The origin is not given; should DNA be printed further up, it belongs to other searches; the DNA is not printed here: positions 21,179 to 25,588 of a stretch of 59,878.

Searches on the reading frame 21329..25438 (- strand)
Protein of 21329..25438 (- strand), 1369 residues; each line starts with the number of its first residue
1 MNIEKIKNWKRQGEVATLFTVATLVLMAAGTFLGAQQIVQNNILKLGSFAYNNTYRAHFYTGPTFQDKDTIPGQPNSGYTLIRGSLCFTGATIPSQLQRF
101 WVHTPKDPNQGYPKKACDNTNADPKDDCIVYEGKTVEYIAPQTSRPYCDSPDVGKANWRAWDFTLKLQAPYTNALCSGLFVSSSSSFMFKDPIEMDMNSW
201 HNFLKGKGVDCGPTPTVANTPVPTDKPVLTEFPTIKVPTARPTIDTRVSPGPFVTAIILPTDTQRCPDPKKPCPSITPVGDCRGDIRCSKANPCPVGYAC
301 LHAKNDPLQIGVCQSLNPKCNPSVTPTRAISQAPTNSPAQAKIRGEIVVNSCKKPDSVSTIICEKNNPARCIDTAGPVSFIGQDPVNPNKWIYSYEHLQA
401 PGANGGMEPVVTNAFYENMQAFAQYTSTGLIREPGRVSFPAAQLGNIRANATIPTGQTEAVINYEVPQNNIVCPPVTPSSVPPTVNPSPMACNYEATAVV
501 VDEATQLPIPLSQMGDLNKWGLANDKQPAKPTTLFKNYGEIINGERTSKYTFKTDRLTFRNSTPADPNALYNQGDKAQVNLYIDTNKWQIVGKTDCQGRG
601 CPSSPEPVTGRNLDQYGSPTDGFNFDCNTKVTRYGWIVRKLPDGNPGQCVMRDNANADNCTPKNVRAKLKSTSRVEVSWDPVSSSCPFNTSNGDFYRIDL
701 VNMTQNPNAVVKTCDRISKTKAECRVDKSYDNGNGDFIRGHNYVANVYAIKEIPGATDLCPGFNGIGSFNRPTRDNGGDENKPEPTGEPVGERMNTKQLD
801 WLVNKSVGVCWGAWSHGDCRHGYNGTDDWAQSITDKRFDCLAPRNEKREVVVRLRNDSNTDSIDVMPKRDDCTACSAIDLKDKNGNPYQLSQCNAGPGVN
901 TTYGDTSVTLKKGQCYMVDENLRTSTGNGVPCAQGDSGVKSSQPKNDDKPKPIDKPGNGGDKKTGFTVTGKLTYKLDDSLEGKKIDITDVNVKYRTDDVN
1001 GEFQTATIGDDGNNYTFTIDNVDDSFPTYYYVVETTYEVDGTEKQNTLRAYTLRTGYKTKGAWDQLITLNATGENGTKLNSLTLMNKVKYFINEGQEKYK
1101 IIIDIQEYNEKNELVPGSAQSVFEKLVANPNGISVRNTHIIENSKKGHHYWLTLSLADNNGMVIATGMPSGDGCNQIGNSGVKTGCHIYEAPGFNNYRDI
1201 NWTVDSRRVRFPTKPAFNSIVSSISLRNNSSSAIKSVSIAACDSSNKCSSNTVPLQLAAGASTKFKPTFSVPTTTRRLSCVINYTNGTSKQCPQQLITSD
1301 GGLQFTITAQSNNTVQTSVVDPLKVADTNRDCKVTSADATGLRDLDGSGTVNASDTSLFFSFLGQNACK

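Call 39: search_protein_families(library=pfam, proteins=[window:21329-25438:-], max_evalue=0.1)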
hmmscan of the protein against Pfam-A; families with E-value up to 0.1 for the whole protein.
window:21329-25438:- (1369 aa): 1 family
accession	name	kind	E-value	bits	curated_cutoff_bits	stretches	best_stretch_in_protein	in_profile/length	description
PF00404.24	Dockerin_1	-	0.027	15.1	22.9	0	1316-1340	26-50/57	Dockerin type I domain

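Call 91: find_related_loci(query=window:21329-25438:-, collection=genome_contigs, flank=8000)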
Query window:21329-25438:- (1369 aa) in genome_contigs; peptide patterns used: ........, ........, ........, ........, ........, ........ (x = any residue, [..] = any of these).
6 stretches matched a pattern; 1 encode a relative of the query (tblastn E <= 1e-3); 1 distinct loci.
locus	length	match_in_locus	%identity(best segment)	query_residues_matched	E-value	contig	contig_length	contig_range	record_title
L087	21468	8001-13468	61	1-1369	0e+0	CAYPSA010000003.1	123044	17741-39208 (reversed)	MAG TPA_asm: uncultured Gammaproteobacteria bacterium isolate binchicken_co105_227 genome assembly, contig: NODE_139_len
